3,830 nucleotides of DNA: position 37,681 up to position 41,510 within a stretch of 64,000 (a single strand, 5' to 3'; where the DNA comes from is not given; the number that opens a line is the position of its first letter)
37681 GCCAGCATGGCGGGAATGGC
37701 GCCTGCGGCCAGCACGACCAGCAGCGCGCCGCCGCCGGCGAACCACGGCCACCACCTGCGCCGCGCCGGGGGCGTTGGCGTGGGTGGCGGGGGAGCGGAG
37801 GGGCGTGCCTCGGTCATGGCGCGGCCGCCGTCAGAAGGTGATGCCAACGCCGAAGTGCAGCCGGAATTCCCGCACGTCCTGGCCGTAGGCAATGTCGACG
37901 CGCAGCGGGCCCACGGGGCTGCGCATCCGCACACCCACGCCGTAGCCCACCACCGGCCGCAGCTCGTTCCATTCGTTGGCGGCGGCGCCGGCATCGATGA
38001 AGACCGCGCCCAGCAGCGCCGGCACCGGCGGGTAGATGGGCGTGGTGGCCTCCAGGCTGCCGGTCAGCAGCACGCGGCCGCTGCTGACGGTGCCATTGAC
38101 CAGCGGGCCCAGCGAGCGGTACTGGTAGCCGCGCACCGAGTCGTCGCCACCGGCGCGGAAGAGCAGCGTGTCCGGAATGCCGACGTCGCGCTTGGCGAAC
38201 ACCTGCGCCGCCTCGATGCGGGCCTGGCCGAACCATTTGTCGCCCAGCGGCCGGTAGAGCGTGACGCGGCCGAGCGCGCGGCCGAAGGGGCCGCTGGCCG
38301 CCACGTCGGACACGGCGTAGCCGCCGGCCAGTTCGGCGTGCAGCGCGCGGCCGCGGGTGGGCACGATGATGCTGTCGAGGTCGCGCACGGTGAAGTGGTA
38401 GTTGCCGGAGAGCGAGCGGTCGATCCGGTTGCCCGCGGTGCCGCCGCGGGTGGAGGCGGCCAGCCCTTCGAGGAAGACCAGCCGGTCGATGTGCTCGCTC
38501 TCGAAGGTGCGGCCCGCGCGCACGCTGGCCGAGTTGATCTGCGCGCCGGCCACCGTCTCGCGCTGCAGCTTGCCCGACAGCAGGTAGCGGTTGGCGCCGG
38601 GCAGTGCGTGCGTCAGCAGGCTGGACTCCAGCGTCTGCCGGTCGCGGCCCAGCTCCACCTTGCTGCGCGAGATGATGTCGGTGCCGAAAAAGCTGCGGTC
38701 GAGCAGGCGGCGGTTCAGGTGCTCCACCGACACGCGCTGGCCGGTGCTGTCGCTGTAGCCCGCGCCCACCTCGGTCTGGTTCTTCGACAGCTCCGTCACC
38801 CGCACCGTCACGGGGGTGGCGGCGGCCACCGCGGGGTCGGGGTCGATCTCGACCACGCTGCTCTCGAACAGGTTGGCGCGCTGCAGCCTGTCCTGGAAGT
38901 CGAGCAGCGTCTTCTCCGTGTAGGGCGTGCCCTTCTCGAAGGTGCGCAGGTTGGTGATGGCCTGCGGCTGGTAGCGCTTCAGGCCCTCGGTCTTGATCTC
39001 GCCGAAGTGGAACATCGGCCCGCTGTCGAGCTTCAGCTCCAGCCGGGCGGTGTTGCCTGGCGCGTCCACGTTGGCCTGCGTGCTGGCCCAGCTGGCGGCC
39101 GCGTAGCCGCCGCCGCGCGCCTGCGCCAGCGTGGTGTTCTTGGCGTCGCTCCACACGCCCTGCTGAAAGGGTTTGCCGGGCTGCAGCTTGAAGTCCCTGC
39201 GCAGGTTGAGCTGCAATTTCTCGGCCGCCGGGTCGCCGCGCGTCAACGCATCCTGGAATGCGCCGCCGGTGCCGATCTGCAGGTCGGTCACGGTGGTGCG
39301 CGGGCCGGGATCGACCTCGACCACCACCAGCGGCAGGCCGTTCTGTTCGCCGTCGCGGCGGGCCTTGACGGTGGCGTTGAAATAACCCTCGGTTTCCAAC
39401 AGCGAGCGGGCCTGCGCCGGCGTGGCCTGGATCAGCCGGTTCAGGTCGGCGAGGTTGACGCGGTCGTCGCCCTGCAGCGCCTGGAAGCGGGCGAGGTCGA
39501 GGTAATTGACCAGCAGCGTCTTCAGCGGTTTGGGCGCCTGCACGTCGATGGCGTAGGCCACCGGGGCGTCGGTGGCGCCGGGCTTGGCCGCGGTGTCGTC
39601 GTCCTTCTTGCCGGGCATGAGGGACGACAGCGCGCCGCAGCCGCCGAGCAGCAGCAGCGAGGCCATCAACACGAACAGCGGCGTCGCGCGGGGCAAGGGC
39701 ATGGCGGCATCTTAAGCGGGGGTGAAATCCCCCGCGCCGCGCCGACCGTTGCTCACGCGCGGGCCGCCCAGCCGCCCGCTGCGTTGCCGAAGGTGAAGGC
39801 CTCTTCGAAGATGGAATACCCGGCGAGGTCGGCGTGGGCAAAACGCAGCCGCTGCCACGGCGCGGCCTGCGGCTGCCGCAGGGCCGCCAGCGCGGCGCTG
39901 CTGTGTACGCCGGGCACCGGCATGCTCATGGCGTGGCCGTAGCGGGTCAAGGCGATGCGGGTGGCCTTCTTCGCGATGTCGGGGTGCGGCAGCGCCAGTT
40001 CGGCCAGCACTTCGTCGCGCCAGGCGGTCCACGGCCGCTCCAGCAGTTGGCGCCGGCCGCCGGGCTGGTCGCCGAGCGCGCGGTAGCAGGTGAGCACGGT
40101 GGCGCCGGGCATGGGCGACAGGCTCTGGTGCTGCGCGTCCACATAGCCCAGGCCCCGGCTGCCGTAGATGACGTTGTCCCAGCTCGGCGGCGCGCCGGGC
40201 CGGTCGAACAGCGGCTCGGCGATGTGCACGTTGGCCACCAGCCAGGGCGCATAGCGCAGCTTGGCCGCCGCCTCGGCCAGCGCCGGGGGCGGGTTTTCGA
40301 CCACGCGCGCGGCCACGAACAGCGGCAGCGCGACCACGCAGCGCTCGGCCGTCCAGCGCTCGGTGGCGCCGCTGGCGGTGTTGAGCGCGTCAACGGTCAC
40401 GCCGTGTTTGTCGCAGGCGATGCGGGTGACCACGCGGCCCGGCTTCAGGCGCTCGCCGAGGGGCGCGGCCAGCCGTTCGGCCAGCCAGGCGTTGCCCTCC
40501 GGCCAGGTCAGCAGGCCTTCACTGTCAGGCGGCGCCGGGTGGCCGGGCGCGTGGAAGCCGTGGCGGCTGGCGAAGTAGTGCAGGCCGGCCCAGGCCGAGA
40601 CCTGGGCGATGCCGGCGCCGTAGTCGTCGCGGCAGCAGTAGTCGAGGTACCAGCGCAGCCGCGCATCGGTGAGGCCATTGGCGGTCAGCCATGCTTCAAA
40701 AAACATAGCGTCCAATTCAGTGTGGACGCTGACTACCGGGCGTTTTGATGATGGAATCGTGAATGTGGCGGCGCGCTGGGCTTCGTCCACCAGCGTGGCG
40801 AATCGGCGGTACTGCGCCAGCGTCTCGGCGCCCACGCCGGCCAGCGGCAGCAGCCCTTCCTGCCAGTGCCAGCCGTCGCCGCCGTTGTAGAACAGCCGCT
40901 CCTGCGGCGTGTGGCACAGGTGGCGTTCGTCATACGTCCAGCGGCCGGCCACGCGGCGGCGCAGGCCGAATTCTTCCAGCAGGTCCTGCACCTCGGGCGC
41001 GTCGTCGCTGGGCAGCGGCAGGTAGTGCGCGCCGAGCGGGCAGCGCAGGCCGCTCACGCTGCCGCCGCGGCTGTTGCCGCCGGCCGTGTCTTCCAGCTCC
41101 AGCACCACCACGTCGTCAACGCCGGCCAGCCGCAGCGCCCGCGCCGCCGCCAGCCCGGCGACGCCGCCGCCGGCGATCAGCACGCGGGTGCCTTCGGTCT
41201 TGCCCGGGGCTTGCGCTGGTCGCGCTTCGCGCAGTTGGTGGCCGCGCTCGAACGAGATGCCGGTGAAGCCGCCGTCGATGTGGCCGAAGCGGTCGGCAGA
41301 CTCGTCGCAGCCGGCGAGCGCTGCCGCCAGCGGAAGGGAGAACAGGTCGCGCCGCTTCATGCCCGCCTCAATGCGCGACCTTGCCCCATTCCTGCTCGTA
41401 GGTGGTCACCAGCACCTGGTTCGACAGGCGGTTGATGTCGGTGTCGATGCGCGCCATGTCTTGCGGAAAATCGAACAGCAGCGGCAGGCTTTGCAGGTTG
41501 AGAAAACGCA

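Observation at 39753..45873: Five-gene SPFH / DUF4178 / DUF350 / membrane-fused aminopropyltransferase / periplasmic amine-oxidase operon: candidate uncharacterised envelope-polyamine system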

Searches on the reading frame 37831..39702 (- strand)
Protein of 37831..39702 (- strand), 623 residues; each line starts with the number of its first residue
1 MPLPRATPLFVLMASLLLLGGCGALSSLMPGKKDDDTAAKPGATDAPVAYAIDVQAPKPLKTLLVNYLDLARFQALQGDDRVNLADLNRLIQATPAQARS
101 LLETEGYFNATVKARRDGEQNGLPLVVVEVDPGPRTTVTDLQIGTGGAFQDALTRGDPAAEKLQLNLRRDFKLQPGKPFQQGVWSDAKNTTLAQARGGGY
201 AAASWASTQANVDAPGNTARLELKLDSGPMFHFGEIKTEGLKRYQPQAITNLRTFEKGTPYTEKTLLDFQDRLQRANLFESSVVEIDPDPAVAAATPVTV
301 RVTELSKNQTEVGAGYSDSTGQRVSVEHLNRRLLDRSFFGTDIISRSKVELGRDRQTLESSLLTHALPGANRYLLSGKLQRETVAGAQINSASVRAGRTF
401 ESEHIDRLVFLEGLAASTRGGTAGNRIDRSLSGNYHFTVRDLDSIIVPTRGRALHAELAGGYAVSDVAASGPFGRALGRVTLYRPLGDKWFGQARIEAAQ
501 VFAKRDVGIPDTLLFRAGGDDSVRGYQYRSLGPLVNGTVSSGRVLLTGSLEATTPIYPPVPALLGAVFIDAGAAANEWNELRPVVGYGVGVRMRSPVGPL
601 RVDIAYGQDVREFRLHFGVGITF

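Call 8: search_protein_families(library=pfam, proteins=[window:37831-39702:-], max_evalue=0.01)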
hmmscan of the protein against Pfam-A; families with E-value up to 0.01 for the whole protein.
window:37831-39702:- (623 aa): 3 families
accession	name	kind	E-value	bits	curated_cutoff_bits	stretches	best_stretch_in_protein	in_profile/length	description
PF01103.29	Omp85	-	4.1e-26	92.7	24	1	423-623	107-325/325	Omp85 superfamily domain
PF07244.20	POTRA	-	1.2e-11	45.6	21.3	1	232-304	2-78/79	Surface antigen variable number repeat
PF17243.7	POTRA_TamA_1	-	0.00089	19.8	26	1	75-132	26-74/74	POTRA domain TamA domain 1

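Call 9: search_protein_families(library=ncbifam, proteins=[window:37831-39702:-], max_evalue=0.01)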
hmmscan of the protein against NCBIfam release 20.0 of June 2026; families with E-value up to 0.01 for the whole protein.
window:37831-39702:- (623 aa): 5 families
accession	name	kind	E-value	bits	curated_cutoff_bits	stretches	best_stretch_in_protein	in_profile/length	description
NF047950.2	ATportTamA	equivalog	2.3e-61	208.1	625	1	89-620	49-566/569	autotransporter assembly complex protein TamA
TIGR03303.1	OM_YaeT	equivalog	1.3e-27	96.6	297.15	2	429-606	532-720/741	outer membrane protein assembly factor BamA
NF052279.1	lipo_TamL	exception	2.2e-11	42.9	400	1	514-572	603-666/747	translocation and assembly module lipoprotein TamL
NF008287.0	PRK11067.1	subfamily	9.3e-05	20.9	1181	0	199-321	316-437/802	outer membrane protein assembly factor BamA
TIGR00992.1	3a0901s03IAP75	subfamily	0.00032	19.1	1163.25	1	515-620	615-715/718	IAP75 family chloroplast envelope protein translocase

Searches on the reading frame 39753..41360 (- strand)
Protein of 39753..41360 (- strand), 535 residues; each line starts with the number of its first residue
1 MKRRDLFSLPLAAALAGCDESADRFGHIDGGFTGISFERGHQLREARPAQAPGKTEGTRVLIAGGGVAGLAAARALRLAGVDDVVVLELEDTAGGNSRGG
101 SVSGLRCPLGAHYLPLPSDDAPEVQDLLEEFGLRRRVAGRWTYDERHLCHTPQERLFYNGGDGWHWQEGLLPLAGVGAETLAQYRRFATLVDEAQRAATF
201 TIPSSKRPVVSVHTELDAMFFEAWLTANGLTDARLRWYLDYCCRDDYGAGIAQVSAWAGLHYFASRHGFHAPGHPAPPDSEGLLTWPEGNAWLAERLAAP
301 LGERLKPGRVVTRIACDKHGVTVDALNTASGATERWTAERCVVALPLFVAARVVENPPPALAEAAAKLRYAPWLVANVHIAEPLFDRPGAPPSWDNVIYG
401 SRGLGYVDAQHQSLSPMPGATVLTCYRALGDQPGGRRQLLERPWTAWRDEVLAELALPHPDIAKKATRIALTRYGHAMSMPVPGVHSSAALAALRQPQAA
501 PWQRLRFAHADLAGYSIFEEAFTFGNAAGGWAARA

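Call 8: search_protein_families(library=pfam, proteins=[window:39753-41360:-], max_evalue=0.01)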
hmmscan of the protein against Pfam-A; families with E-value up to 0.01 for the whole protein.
window:39753-41360:- (535 aa): 7 families
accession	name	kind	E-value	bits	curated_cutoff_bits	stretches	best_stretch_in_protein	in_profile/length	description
PF01593.30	Amino_oxidase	-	6.9e-20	72.2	19.8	1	67-522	1-432/443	Flavin containing amine oxidoreductase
PF13450.12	NAD_binding_8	-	1.4e-12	48.1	21.9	1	62-131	1-68/68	NAD(P)-binding Rossmann-like domain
PF01266.30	DAO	-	9.4e-07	29.1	27.9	1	59-107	1-48/353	FAD dependent oxidoreductase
PF00890.30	FAD_binding_2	-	6.3e-05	22.8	20.4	1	60-98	2-39/414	FAD binding domain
PF01494.25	FAD_binding_3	-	0.00047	19.9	22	1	58-100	2-43/349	FAD binding domain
PF12831.13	FAD_oxidored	-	0.003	17.4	27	1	60-102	2-43/416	FAD dependent oxidoreductase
PF07992.20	Pyr_redox_2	-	0.0099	15.8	26.1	0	59-91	2-175/291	Pyridine nucleotide-disulphide oxidoreductase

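Call 9: search_protein_families(library=ncbifam, proteins=[window:39753-41360:-], max_evalue=0.01)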
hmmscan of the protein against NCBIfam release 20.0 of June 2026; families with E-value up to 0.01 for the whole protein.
window:39753-41360:- (535 aa): 26 families (the best 25 are shown)
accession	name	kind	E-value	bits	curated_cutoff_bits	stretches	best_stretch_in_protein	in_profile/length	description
NF005548.0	PRK07208.1-4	equivalog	5.9e-09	35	389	1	58-137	4-85/488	hypothetical protein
NF053556.1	prodigi_MAP_PigB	equivalog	1.1e-08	33.9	850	1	48-135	145-228/659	prodigiosin MAP biosynthesis oxidoreductase PigB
TIGR03467.1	HpnE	equivalog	2.2e-08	33.8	283.05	1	60-192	1-133/430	hydroxysqualene dehydroxylase HpnE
NF005560.0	PRK07233.1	equivalog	7.4e-08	31.6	252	1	59-138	2-77/435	hypothetical protein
NF008841.0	PRK11883.1-1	equivalog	8.8e-08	31.5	517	1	58-137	4-82/453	protoporphyrinogen oxidase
TIGR01813.1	flavo_cyto_c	subfamily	9.2e-06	24.6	285.45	1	60-98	2-40/444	flavocytochrome c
NF041087.1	bile_acid_BaiCD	equivalog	3.2e-05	22.2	825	1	54-96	377-418/642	bile acid Fe-S flavoenzyme BaiCD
NF005545.0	PRK07208.1-1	equivalog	3.5e-05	22.4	451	1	57-118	7-68/504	hypothetical protein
NF005546.0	PRK07208.1-2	equivalog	4.1e-05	22.4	418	1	58-113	5-60/527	hypothetical protein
NF009410.0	PRK12771.1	subfamily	4.1e-05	22.4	516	1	45-97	126-177/566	NAD(P)-binding protein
TIGR00562.1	proto_IX_ox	equivalog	0.00025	19.8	97.85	1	58-138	3-81/470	protoporphyrinogen oxidase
TIGR01317.1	GOGAT_sm_gam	subfamily_domain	0.00056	18.9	447.7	1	46-96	133-181/485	glutamate synthase small subunit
NF002480.1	PRK01747.1-1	equivalog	0.002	16.6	540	1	44-93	235-283/645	bifunctional tRNA (5-methylaminomethyl-2-thiouridine)(34)-methyltransferase MnmC2/FAD-dependent 5-carboxymethylaminomethyl-2-thiouridine(34)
NF006130.0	PRK08274.1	equivalog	0.0021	16.9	369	1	59-100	7-49/467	FAD-dependent tricarballylate dehydrogenase TcuA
NF058655.1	CrtID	equivalog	0.0025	16.7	640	1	60-114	1-54/478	bifunctional phytoene desaturase/3,4-desaturase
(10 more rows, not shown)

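Call 24: search_solved_structures(query=window:39753-41360:-, max_evalue=0.01, show_alignments=1)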
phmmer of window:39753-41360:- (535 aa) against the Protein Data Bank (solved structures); distinct sequences matched with E-value up to 0.01: 53.
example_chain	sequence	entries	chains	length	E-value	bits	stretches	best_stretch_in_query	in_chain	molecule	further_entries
2yg6_A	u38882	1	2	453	4.6e-06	28.8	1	60-160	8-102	PUTRESCINE OXIDASE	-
5lae_A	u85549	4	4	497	5.9e-06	28.4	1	57-134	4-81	Peroxisomal N(1)-acetyl-spermine/spermidine oxidase,Peroxisomal N(1)-acetyl-spermine/sperm | Peroxisomal N(1)-acetyl-spermine/spermidine oxidase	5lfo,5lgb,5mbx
1b37_A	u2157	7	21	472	8.5e-06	27.9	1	55-114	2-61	PROTEIN (POLYAMINE OXIDASE) | POLYAMINE OXIDASE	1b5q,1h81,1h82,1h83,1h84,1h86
3kpf_A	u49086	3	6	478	8.7e-06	27.8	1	55-114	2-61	Polyamine oxidase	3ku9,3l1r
2yg7_A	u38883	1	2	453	1.8e-05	26.8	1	60-160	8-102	PUTRESCINE OXIDASE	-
3rha_A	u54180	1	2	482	1.9e-05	26.7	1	60-141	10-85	Putrescine oxidase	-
2yg3_A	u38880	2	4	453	2.2e-05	26.5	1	60-160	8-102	PUTRESCINE OXIDASE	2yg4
2yg5_A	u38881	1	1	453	2.3e-05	26.5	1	60-160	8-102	PUTRESCINE OXIDASE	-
1sez_A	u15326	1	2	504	2.4e-05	26.4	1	55-149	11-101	Protoporphyrinogen oxidase, mitochondrial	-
2b9w_A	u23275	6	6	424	0.00017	23.6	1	57-130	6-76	putative aminooxidase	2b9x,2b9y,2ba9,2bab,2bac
2c75_A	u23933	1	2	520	0.00023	23.1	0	60-97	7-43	AMINE OXIDASE (FLAVIN-CONTAINING) B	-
2xfo_A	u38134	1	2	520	0.00023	23.1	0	60-97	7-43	Amine oxidase [flavin-containing] B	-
2c76_A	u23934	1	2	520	0.00024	23.1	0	60-97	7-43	AMINE OXIDASE (FLAVIN-CONTAINING) B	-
2c73_A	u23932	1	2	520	0.00024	23.1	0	60-97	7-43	AMINE OXIDASE (FLAVIN-CONTAINING) B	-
2bk4_A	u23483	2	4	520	0.00024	23.1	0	60-97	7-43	AMINE OXIDASE [FLAVIN-CONTAINING] B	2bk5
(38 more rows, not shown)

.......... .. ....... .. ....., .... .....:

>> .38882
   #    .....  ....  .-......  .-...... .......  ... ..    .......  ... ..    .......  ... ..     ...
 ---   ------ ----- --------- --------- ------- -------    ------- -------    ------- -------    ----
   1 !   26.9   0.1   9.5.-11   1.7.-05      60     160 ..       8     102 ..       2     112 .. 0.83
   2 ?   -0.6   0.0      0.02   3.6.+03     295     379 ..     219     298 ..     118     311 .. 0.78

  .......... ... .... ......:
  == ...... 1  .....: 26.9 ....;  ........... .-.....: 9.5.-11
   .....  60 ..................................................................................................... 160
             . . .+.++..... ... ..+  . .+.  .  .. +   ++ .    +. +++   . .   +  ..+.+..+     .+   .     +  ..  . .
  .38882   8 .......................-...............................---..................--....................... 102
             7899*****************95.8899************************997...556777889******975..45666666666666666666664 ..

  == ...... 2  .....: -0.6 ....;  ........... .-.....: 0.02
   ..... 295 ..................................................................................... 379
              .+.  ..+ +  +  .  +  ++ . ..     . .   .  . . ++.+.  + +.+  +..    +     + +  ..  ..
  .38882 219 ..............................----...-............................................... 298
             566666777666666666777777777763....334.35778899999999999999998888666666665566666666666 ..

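Call 71: search_solved_structures(query=A5, max_evalue=0.001, show_alignments=2)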
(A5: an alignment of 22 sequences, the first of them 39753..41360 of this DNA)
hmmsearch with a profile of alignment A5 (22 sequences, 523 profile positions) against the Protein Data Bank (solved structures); distinct sequences matched with E-value up to 0.001: 99 (the best 60 are shown).
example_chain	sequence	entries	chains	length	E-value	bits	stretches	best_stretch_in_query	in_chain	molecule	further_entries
2ivd_A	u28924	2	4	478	8e-11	44.3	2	52-97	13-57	PROTOPORPHYRINOGEN OXIDASE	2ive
2xfo_A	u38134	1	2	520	7.9e-10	41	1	54-133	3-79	Amine oxidase [flavin-containing] B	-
3zyx_A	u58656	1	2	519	9.5e-10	40.7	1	55-133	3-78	AMINE OXIDASE [FLAVIN-CONTAINING] B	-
2yg6_A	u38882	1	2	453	1.2e-09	40.4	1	55-223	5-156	PUTRESCINE OXIDASE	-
2bk4_A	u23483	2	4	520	1.7e-09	39.9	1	54-133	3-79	AMINE OXIDASE [FLAVIN-CONTAINING] B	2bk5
1gos_A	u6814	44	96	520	1.7e-09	39.9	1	54-133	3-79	MONOAMINE OXIDASE | AMINE OXIDASE [FLAVIN-CONTAINING] B | AMINE OXIDASE (FLAVIN-CONTAINING) B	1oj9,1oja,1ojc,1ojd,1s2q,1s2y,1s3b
2c73_A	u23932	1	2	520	1.8e-09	39.8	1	54-133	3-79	AMINE OXIDASE (FLAVIN-CONTAINING) B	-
2c75_A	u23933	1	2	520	1.8e-09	39.8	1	54-133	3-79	AMINE OXIDASE (FLAVIN-CONTAINING) B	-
2c76_A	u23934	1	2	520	1.8e-09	39.8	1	54-133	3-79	AMINE OXIDASE (FLAVIN-CONTAINING) B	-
2c72_A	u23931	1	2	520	1.9e-09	39.8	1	54-133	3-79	AMINE OXIDASE (FLAVIN-CONTAINING) B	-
2xfu_A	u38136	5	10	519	2e-09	39.6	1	55-133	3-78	Amine oxidase [flavin-containing] B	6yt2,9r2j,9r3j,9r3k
9t73_B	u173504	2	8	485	3.5e-09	38.8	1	52-109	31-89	Tetrapodal ancestor of L-amino acid oxidases: I224A-Q225H-P361-PREGA-L367 bound to phenyla | Tetrapodal ancestor of L-amino acid oxidase: I224A-Q225H-P361-PREGA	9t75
7oxl_A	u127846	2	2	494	3.5e-09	38.8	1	57-139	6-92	Spermine oxidase,Spermine oxidase,Spermine oxidase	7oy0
9rum_A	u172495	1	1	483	3.7e-09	38.8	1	52-109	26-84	Tetrapodal ancestor of L-amino acid oxidase: Q225A mutant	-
9rvj_A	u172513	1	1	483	3.7e-09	38.8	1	52-109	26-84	Tetrapodal ancestor of L-amino acid oxidase: Q225H - W377I double mutant with phenylalanin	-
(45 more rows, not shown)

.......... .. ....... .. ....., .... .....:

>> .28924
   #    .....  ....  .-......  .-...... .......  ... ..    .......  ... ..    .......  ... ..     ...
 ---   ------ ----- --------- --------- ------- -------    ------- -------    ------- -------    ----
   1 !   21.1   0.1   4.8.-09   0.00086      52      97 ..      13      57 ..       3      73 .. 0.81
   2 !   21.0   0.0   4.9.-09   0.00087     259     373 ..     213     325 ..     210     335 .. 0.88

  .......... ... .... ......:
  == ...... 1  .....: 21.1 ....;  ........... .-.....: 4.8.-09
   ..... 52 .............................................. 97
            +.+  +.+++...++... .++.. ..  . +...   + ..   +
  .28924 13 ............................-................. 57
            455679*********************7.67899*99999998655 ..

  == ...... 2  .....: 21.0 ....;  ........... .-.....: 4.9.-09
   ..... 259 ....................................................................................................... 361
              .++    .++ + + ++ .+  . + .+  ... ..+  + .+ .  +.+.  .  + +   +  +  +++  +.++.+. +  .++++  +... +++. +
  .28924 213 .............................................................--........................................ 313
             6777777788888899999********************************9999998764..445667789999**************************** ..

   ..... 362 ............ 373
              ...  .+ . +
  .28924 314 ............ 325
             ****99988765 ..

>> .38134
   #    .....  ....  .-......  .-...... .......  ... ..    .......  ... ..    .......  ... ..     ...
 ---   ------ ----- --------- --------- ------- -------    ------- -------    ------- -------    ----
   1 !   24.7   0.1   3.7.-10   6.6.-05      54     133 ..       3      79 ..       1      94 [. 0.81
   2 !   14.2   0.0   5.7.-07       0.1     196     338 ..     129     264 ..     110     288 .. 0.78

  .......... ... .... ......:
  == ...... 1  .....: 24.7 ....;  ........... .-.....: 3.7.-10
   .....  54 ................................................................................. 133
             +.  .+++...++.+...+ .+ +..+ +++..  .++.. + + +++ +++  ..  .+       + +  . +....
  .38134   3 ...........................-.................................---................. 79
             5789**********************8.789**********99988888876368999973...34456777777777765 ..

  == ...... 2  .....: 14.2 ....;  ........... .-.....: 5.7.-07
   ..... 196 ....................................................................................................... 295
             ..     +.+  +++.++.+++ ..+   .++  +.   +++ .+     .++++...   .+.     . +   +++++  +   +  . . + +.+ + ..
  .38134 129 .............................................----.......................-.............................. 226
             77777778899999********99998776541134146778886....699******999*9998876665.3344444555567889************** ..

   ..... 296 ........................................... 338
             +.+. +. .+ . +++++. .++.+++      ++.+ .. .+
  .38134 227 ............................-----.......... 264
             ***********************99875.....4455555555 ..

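Call 79: search_protein_families(library=padloc, proteins=[window:39753-41360:-], max_evalue=0.001)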
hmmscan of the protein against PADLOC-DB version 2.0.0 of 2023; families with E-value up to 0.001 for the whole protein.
window:39753-41360:- (535 aa): 1 family
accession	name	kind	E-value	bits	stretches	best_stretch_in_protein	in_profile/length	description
PDLC01086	C3a186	-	2.3e-05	21.9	1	59-133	2-66/384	"C-3?,4? desaturase"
